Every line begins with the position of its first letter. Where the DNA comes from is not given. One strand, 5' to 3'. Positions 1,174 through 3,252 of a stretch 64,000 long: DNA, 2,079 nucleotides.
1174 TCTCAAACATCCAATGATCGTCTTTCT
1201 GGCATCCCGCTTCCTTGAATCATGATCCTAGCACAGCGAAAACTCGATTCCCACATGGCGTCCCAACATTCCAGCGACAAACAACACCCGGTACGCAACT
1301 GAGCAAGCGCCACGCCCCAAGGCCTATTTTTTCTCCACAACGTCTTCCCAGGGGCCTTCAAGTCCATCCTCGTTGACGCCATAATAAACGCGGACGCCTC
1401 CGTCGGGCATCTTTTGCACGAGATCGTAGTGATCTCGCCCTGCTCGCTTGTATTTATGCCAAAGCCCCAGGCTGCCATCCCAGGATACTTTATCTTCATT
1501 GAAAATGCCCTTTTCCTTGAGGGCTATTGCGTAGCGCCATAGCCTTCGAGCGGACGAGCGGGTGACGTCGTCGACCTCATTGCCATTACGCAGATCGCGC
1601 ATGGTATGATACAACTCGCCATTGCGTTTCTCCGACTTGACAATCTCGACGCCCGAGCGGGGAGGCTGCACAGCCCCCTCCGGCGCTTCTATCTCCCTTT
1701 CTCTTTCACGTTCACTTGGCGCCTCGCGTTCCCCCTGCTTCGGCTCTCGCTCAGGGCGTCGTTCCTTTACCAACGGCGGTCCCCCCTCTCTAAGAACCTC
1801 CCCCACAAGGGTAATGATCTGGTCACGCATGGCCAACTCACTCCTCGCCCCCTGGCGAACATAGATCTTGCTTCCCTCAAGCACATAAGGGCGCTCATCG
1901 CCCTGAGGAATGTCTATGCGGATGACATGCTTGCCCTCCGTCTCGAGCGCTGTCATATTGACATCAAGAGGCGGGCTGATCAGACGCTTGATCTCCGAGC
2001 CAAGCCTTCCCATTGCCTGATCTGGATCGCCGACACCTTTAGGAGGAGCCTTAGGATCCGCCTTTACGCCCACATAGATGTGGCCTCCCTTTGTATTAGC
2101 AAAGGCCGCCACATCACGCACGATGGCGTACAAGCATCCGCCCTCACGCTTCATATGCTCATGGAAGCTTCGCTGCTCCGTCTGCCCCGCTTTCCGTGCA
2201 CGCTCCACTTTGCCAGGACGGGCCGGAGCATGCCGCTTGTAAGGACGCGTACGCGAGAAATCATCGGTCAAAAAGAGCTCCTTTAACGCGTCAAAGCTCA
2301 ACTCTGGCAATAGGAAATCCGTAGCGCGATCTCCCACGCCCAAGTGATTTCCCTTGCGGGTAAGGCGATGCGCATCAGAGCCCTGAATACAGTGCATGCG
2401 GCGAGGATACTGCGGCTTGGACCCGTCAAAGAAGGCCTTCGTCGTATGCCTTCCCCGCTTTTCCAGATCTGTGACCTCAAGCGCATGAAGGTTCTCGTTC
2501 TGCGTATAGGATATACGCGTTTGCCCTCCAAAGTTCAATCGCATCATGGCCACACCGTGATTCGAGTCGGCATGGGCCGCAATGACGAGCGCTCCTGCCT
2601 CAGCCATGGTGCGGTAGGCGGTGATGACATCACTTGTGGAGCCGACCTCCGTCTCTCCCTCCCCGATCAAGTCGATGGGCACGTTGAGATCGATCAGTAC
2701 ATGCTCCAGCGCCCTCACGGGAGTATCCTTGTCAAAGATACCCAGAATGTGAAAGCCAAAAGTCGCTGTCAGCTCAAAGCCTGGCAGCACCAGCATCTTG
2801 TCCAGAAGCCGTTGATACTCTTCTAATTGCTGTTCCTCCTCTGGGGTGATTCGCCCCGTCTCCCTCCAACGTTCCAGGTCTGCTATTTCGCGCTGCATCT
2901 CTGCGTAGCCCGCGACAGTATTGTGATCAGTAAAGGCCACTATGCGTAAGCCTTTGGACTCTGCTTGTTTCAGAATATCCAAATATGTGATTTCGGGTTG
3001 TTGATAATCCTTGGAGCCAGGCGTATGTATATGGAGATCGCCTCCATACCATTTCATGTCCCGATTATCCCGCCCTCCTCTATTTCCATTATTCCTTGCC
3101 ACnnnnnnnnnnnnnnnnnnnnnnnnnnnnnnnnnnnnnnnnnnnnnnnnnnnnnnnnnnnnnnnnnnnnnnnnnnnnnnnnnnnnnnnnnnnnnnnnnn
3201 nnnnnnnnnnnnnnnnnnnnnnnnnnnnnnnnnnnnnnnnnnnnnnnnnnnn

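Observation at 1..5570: Lon protease is translationally coupled (ATGA overlap) to a PHP-phosphoesterase/Schlafen-like AlbA_2 fusion protein, followed by RNase Z and an IPK-like kinase in one reverse-strand operon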

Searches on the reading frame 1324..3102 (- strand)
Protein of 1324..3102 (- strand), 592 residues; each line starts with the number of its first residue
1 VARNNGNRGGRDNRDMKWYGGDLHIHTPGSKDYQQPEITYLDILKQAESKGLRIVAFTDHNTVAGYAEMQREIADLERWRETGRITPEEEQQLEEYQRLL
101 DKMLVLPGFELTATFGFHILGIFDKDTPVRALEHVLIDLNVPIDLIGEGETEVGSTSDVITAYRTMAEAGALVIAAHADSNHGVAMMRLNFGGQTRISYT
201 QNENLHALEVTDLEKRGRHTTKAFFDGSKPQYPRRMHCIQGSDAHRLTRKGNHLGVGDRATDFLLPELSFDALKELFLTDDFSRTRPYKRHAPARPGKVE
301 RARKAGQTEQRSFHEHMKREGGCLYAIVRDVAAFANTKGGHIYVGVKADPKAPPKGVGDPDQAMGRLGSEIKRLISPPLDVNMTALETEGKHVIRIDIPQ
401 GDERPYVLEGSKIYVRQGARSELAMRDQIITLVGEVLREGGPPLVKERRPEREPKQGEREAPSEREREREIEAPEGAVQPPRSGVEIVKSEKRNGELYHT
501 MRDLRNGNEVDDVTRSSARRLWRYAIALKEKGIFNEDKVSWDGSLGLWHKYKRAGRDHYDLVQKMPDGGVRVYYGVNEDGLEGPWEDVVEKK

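Call 6: search_protein_families(library=pfam, proteins=[window:1324-3057:-], max_evalue=0.01)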
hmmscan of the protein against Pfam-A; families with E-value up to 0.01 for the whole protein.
window:1324-3057:- (577 aa): 2 families
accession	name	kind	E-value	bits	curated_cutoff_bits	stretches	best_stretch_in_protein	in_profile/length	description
PF04326.19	SLFN_AlbA_2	-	3.6e-18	66.6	25.3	1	301-408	14-116/118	Schlafen, AlbA_2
PF02811.25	PHP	-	0.00014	22.6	26.4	1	7-61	1-53/164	PHP domain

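Call 7: search_protein_families(library=ncbifam, proteins=[window:1324-3057:-], max_evalue=0.01)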
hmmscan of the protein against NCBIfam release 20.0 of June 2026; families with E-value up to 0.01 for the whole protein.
window:1324-3057:- (577 aa): 7 families
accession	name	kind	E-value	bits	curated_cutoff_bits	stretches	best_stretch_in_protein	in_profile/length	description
NF045780.1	TrlF_fam_ATP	equivalog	3e-25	89.2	350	1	2-263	4-264/944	TrlF family AAA-like ATPase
NF042955.1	Ppl_antiphage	equivalog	3.1e-22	78.4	1000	1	2-261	3-231/882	anti-phage protein Ppl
NF045781.1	Spaf1101_AAA_ATP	equivalog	2.9e-15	55.8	475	1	23-261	92-295/836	Spaf_1101 family AAA-like ATPase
NF038032.1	CehA_McbA_metalo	domain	1.3e-11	44.5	80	1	2-199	1-148/315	CehA/McbA family metallohydrolase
NF047791.1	RNaseRnm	equivalog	0.00013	21.4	375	1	7-61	4-54/275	RNase RNM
NF041661.1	Cycl_ph_dihydrol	equivalog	0.00093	18.6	500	1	7-55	1-45/259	phosphoribosyl 1,2-cyclic phosphate 1,2-diphosphodiesterase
NF041577.1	nside_bi_sphtase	equivalog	0.0023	17.1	400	1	7-57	5-51/276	3',5'-nucleoside bisphosphate phosphatase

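Call 8: search_protein_families(library=padloc, proteins=[window:1324-3057:-], max_evalue=1)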
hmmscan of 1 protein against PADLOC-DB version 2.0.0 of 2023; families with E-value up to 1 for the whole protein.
window:1324-3057:- (577 aa): 1 family
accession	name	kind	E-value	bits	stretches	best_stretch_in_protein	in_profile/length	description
PDLC02208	Ppl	-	1.4e-20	71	1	2-263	6-240/894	-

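Call 9: search_solved_structures(query=window:1324-3057:-, max_evalue=1, show_alignments=2)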
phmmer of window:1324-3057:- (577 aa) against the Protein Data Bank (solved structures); distinct sequences matched with E-value up to 1: 3.
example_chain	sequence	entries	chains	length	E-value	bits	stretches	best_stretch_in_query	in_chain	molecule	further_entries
2kyy_A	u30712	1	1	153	0.12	14.5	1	303-389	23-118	Possible ATP-dependent DNA helicase RecG-related protein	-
3e0f_A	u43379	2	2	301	0.48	12.4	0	5-55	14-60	Putative Metal-dependent Phosphoesterase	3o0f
9etk_A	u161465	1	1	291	0.7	11.9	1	7-60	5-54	Metal-dependent phosphoesterases (PHP family)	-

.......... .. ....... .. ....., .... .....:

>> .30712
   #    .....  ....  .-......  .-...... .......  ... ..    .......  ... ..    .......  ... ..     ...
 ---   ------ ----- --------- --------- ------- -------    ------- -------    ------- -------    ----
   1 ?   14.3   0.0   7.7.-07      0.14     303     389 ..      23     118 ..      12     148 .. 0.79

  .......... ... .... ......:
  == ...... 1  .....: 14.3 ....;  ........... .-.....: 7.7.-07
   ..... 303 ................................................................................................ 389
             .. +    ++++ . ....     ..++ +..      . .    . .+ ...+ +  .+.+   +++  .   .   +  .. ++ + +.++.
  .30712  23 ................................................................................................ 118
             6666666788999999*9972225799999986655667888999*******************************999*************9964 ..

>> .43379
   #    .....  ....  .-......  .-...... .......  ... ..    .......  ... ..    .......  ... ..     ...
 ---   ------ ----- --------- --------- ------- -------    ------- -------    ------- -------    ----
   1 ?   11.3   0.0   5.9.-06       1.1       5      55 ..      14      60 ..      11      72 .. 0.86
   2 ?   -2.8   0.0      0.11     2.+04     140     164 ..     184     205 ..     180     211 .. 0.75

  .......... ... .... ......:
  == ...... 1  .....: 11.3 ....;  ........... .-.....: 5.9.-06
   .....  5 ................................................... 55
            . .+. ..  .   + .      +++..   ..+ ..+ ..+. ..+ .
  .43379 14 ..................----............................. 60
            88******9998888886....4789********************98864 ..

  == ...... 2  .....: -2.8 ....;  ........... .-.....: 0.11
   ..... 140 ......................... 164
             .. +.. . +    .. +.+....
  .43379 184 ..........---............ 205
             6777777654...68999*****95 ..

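Call 11: find_homologous_proteins(query=window:1324-3057:-, max_evalue=0.00001)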
Query window:1324-3057:- (577 aa): 7013 proteins with E <= 0.00001 among 8000 candidates; the best 120 are listed.
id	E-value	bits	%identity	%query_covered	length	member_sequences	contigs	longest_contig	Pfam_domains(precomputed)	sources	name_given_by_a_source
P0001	0.0e+0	1323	100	100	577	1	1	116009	PF04326.20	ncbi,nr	ncbi:MAG: putative DNA binding domain-containing protein [Chloroflexota bacterium]|nr:putative DNA b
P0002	0.0e+0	1169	88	100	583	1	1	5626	PF04326.20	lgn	-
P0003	0.0e+0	1129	85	100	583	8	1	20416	PF04326.20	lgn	-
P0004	0.0e+0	1104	82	100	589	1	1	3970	PF04326.20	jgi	jgi:PHP family Zn ribbon phosphoesterase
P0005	1.8e-243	828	64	99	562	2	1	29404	PF04326.20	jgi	-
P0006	3.6e-239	814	64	99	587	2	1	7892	PF04326.20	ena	-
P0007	2.5e-237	808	60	100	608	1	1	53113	PF02811.27,PF04326.20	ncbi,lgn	-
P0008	1.6e-234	798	59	100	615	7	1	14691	PF04326.20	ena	-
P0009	2.0e-233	795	61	100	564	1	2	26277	PF02811.27,PF04326.20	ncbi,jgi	-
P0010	2.1e-233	795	61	99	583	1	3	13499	PF04326.20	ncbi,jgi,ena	-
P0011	3.0e-233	794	60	99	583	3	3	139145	PF04326.20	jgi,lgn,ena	-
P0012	7.2e-233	793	62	98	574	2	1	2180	PF04326.20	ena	-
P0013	1.0e-232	792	60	100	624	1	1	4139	PF04326.20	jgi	jgi:PHP family Zn ribbon phosphoesterase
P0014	5.2e-232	790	61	99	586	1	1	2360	PF04326.20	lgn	-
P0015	5.6e-232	790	62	98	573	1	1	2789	PF04326.20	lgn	-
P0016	1.7e-231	788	61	99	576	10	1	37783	PF04326.20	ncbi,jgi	-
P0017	2.0e-231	788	62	98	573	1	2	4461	PF04326.20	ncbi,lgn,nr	ncbi:MAG: transcriptional regulator [Chloroflexi bacterium]|nr:transcriptional regulator [Chloroflex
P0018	2.1e-231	788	62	98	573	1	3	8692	PF04326.20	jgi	-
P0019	2.6e-231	788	60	99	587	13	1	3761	PF04326.20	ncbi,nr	ncbi:MAG: putative DNA binding domain-containing protein [Chloroflexi bacterium]|nr:putative DNA bin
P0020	1.6e-230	785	59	100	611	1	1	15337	PF02811.27,PF04326.20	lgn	-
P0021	5.4e-230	783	58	99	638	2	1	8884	PF02811.27,PF04326.20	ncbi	ncbi:MAG: RNA-binding domain-containing protein [Anaerolineales bacterium]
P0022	4.4e-228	777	58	100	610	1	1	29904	PF02811.27,PF04326.20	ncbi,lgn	-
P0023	7.1e-228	776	58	99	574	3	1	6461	PF04326.20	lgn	-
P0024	1.8e-227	775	60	98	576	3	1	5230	PF04326.20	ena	-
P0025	3.3e-227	774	55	99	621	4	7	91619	PF02811.27,PF04326.20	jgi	jgi:hypothetical protein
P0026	4.0e-227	774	60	99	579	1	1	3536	PF04326.20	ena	-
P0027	9.9e-227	773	59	99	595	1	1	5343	PF04326.20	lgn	-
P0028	1.0e-226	772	61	100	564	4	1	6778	PF04326.20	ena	-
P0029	2.0e-226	772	60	99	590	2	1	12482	PF04326.20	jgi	jgi:hypothetical protein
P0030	3.0e-226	771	60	99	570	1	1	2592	PF04326.20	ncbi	-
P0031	4.4e-225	767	60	99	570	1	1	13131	PF04326.20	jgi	-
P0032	4.5e-225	767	59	99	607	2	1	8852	PF04326.20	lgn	-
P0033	8.8e-225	766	60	99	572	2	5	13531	PF04326.20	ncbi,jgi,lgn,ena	-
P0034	1.3e-224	766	60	99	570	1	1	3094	PF02811.27,PF04326.20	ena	-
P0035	1.7e-224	765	60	99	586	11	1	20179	PF04326.20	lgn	-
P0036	1.9e-224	765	60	99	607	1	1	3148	PF04326.20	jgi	-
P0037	2.3e-224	765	59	99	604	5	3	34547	PF04326.20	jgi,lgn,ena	jgi:hypothetical protein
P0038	5.1e-224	764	61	99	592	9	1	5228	PF04326.20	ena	-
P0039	1.7e-223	762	59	99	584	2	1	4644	PF04326.20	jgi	-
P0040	5.2e-223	760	58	99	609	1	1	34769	PF04326.20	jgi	-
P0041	5.2e-223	760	58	99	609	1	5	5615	PF04326.20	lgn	-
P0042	1.3e-221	756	58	99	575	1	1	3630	PF04326.20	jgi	-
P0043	1.6e-221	755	59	98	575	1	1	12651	PF04326.20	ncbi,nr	ncbi:MAG: hypothetical protein A2Y73_00510 [Chloroflexi bacterium RBG_13_56_8]|nr:MAG: hypothetical 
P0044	2.6e-221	755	59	99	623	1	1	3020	PF04326.20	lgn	-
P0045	3.0e-221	754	54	99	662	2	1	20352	PF04326.20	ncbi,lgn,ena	-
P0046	1.0e-220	753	59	99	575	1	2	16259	PF02811.27,PF04326.20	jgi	jgi:hypothetical protein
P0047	2.0e-220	752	58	99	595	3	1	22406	PF04326.20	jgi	-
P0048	2.5e-220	751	59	99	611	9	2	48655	PF02811.27,PF04326.20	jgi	jgi:hypothetical protein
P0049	4.4e-220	751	58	99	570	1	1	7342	PF04326.20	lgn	-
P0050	5.3e-220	750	58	99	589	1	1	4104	PF04326.20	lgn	-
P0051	9.5e-220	749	58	98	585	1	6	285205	PF04326.20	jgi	jgi:hypothetical protein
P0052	2.5e-219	748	58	98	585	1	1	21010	PF04326.20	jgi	jgi:hypothetical protein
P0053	2.9e-219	748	61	74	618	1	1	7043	PF04326.20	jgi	jgi:hypothetical protein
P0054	3.2e-219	748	57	99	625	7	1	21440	PF04326.20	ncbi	-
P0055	4.3e-219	747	58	99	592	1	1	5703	PF04326.20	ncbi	-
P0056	1.0e-218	746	57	98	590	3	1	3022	PF04326.20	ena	-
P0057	1.1e-218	746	59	99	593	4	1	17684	PF04326.20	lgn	-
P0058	2.0e-218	745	54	98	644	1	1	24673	PF04326.20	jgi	jgi:hypothetical protein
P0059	2.6e-218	745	56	99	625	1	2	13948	PF04326.20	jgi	jgi:hypothetical protein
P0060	4.3e-218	744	58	99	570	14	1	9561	PF04326.20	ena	-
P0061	5.9e-218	744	57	99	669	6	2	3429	PF02811.27,PF04326.20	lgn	-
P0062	5.9e-218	744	58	99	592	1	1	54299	PF04326.20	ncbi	-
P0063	6.5e-218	743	58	99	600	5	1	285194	PF04326.20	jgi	-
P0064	8.4e-218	743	55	99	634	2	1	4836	PF04326.20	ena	-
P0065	1.6e-217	742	57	99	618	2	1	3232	PF04326.20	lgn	-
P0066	8.6e-217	740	56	100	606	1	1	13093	PF04326.20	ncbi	-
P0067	1.1e-216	739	53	99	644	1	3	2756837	PF04326.20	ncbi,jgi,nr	ncbi:MAG: RNA-binding domain-containing protein [Anaerolineae bacterium]|jgi:hypothetical protein|nr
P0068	1.8e-216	739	59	99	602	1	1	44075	PF04326.20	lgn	-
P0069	1.9e-216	739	56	99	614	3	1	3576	PF04326.20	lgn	-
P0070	2.6e-216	738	55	99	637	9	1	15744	PF04326.20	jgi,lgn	-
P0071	4.0e-216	738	57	99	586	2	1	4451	PF02811.27,PF04326.20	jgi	-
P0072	4.7e-216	737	57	99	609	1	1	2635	PF02811.27,PF04326.20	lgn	-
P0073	1.2e-215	736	54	100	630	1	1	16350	PF04326.20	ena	-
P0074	1.3e-215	736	56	100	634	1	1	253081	PF04326.20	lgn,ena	-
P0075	2.3e-215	735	57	99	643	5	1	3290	PF02811.27,PF04326.20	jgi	-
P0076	2.4e-215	735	58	100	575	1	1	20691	PF02811.27,PF04326.20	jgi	-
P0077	3.4e-215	734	57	99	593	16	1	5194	PF04326.20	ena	-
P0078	5.9e-215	734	56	99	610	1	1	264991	PF04326.20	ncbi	ncbi:MAG: RNA-binding domain-containing protein [Anaerolineae bacterium]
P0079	2.5e-214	732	57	99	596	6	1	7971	PF04326.20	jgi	jgi:hypothetical protein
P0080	4.0e-214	731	57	98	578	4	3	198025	PF04326.20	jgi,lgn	jgi:hypothetical protein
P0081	4.4e-214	731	57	99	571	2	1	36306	PF02811.27,PF04326.20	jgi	-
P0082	7.2e-214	730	57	99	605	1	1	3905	PF04326.20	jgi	-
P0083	7.8e-214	730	54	99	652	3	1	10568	PF04326.20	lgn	-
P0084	8.9e-214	730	56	99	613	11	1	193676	PF04326.20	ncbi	-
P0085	1.0e-213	730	57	99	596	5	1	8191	PF02811.27,PF04326.20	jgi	-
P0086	1.8e-213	729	55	98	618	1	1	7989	PF04326.20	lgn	-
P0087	3.0e-213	728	54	99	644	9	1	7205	PF04326.20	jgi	-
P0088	4.1e-213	728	56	99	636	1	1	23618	PF04326.20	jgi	-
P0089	5.7e-213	727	55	98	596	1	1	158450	PF04326.20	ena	-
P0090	1.6e-212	726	56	100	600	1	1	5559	PF04326.20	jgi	-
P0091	2.3e-212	725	54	99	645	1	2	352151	PF02811.27,PF04326.20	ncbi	-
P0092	2.6e-212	725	57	100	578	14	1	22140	PF04326.20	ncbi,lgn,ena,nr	ncbi:MAG TPA: PHP domain-containing protein [Anaerolineae bacterium]|nr:PHP domain-containing protei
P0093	4.2e-212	724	56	99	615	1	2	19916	PF04326.20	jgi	jgi:hypothetical protein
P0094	6.7e-211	720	53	99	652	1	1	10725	PF04326.20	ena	-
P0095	1.6e-210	719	53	99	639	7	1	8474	PF04326.20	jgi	-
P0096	2.1e-210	719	56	99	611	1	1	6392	PF02811.27,PF04326.20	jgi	-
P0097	5.6e-210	717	56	100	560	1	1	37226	PF04326.20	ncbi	-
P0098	2.7e-209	715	53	99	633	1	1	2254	PF04326.20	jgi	-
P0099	5.9e-209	714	57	99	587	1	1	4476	PF04326.20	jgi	-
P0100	6.7e-209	714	56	99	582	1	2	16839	PF02811.27,PF04326.20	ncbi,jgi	-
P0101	4.4e-208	711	56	100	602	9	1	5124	PF02811.27,PF04326.20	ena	-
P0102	1.4e-207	709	55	100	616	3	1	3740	PF04326.20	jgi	-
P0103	1.7e-207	709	55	99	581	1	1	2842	PF02811.27,PF04326.20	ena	-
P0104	1.7e-207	709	55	99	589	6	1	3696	PF02811.27,PF04326.20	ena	-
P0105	2.2e-207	709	56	100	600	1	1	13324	PF04326.20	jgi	jgi:hypothetical protein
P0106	4.8e-207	708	56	99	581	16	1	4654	PF04326.20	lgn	-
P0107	8.8e-207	707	55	100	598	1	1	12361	PF04326.20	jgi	jgi:hypothetical protein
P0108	9.6e-207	707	56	99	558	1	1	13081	PF04326.20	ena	-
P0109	1.2e-206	706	56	100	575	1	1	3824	PF04326.20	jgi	jgi:PHP family Zn ribbon phosphoesterase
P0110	1.3e-206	706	56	99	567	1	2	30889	PF02811.27,PF04326.20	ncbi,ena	-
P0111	1.6e-206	706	57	99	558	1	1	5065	PF04326.20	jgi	-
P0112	1.7e-206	706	56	99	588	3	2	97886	PF04326.20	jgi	-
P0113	1.7e-206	706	56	99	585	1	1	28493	PF02811.27,PF04326.20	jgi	-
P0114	2.7e-206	705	56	99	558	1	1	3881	PF02811.27,PF04326.20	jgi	jgi:PHP family Zn ribbon phosphoesterase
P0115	2.7e-206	705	61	91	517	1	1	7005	PF04326.20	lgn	-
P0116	2.7e-206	705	56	100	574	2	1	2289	PF04326.20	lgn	-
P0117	3.0e-206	705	56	99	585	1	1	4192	PF02811.27,PF04326.20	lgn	-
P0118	3.3e-206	705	55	99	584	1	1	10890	PF02811.27,PF04326.20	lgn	-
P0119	3.7e-206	705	55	99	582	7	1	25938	PF02811.27,PF04326.20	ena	-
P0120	4.7e-206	704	57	99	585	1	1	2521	PF02811.27,PF04326.20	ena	-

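Call 13: find_related_loci(query=A1, collection=genome_contigs, flank=8000)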
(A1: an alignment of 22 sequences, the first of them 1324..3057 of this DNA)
Query A1 (577 aa) in genome_contigs; peptide patterns used: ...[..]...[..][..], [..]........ (x = any residue, [..] = any of these).
600 stretches matched a pattern (row limit reached: there are more); 590 encode a relative of the query (tblastn E <= 1e-3); the best 80 are kept; 80 distinct loci.
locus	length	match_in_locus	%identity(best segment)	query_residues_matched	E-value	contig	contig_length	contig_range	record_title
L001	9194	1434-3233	59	1-577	0e+0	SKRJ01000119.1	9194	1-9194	MAG: Anaerolineae bacterium isolate CSSed162cmA_480 CSSed16-2cmA-29630, whole genome shotgun sequence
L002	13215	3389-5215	58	1-577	0e+0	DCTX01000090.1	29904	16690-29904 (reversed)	MAG TPA_asm: Anaerolineales bacterium UBA1429 UBA1429_contig_29864, whole genome shotgun sequence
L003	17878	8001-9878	57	1-577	0e+0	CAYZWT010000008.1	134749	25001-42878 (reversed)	MAG TPA_asm: uncultured Anaerolineales bacterium isolate SRP241326_co4_134 genome assembly, contig: NODE_193_length_1347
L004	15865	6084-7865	57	1-574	0e+0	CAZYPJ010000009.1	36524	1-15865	MAG TPA_asm: uncultured Anaerolineales bacterium isolate SRP167436_co1_96 genome assembly, contig: NODE_1566_length_3652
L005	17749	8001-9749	58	1-574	0e+0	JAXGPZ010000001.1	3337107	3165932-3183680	MAG: Anaerolineae bacterium isolate AnMBR.bin314 bin314_1, whole genome shotgun sequence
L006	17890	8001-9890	55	1-574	0e+0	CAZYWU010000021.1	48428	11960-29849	MAG TPA_asm: uncultured Anaerolineales bacterium isolate binchicken_co27_473 genome assembly, contig: NODE_1250_length_4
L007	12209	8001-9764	58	1-574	0e+0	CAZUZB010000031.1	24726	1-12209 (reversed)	MAG TPA_asm: uncultured Anaerolineales bacterium isolate SRP241326_co4_227 genome assembly, contig: NODE_2788_length_247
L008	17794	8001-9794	56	1-574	0e+0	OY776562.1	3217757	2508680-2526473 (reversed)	MAG: Anaerolineae bacterium isolate f6896fb1-f4fb-4b0c-86b4-943ec43acfa7 genome assembly, chromosome: 1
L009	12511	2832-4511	56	1-576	0e+0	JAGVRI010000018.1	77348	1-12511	MAG: Chloroflexota bacterium isolate TumbabinsA95 c_000000000018, whole genome shotgun sequence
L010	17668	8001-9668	57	2-570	0e+0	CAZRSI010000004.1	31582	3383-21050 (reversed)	MAG TPA_asm: uncultured Anaerolineae bacterium isolate binchicken_co6_220 genome assembly, contig: NODE_1094_length_3158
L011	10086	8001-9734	55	3-575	0e+0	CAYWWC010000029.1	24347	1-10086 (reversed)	MAG TPA_asm: uncultured Anaerolineae bacterium isolate SRP077602_co7_465 genome assembly, contig: NODE_10297_length_2434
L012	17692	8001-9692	57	1-571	0e+0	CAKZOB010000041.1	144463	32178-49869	MAG TPA_asm: uncultured Anaerolineales bacterium isolate SRR5214706_bin.22_CONCOCT_v1.1_MAG genome assembly, contig: ERZ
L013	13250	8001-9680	56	1-576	0e+0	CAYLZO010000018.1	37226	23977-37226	MAG TPA_asm: uncultured Anaerolineaceae bacterium isolate SRP141376_co1_201 genome assembly, contig: NODE_2625_length_37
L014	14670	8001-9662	55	1-574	0e+0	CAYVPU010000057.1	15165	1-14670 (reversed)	MAG TPA_asm: uncultured Anaerolineae bacterium isolate binchicken_co97_394 genome assembly, contig: NODE_15829_length_15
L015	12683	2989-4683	55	1-577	0e+0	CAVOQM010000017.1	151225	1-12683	MAG: uncultured Alphaproteobacteria bacterium isolate MFD09779.bin.2.244 genome assembly, contig: contig_82197, whole ge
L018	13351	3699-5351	57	2-576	0e+0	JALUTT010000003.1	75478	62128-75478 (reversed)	MAG: Anaerolineae bacterium isolate 128-326_maxbin2_scaf2bin.035 128-326_scaffold_101_c1, whole genome shotgun sequence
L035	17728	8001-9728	54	2-571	0e+0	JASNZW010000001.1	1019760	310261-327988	MAG: Anaerolineae bacterium isolate CHLO-14 HKU-EGSB-CHLO-14_1, whole genome shotgun sequence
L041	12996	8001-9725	53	2-571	0e+0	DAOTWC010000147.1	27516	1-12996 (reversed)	MAG TPA_asm: Anaerolineae bacterium isolate H113_104 k137_509838, whole genome shotgun sequence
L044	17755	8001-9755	53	1-571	0e+0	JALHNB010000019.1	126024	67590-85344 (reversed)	MAG: Anaerolineae bacterium isolate Bin_50_3 c_000000000930, whole genome shotgun sequence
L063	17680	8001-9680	52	1-570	0e+0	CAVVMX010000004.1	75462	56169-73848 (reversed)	MAG: uncultured Chloroflexia bacterium isolate MFD00709.bin.2.156 genome assembly, contig: contig_15661, whole genome sh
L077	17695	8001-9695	51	1-575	0e+0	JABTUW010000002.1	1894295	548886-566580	MAG: Anaerolineales bacterium isolate H5_CFX7 seq002, whole genome shotgun sequence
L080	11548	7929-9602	51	3-570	0e+0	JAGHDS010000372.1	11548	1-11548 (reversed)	MAG: Anaerolineae bacterium isolate AUK314 PB_MBMC_268_c_000000000111, whole genome shotgun sequence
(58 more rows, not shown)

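Call 31: predict_structure(alignment_id=A2)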
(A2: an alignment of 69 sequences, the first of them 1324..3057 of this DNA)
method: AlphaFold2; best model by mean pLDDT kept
length: 577 residues; sequences in the alignment: 69
mean_pLDDT: 83.9   pTM: 0.54
mean pLDDT of the five models: 83.9, 83.8, 83.5, 82.8, 81.9
residues with pLDDT >= 90: 337; 70-90: 123; 50-70: 67; < 50: 50
segments of 3 or more residues with pLDDT < 50: 167-180, 277-279, 426-454
pLDDT, mean of each block of 10 residues (from residue 1): 96 92 96 96 95 98 98 98 98 89 92 96 90 69 88 96 54 38 73 75 54 58 88 89 94 98 92 64 84 92 83 91 93 93 95 92 92 94 89 72 64 69 53 38 39 57 93 95 94 90 88 96 96 93 96 96 93 80
secondary structure, 60 per line:
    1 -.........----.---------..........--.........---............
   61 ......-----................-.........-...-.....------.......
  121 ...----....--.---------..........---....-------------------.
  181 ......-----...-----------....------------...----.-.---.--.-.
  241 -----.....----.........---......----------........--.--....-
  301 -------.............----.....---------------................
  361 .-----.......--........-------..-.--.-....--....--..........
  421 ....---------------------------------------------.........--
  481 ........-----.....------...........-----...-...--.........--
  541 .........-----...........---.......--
elements in order: E2-10 H25-34 E37-45 H49-66 H72-87 E89-97 E103-107 H114-123 H128-131 H144-153 E157-160 H180-186 E192-194 H206-209 E222-224 E246-250 H255-263 E270-272 H283-290 E296-299 H308-320 E325-329 H345-359 E367-373 E376-383 E399-402 E405-408 H411-424 E470-478 E481-488 E494-498 H505-515 E525-527 E530-538 E541-549 E555-562 H569-575
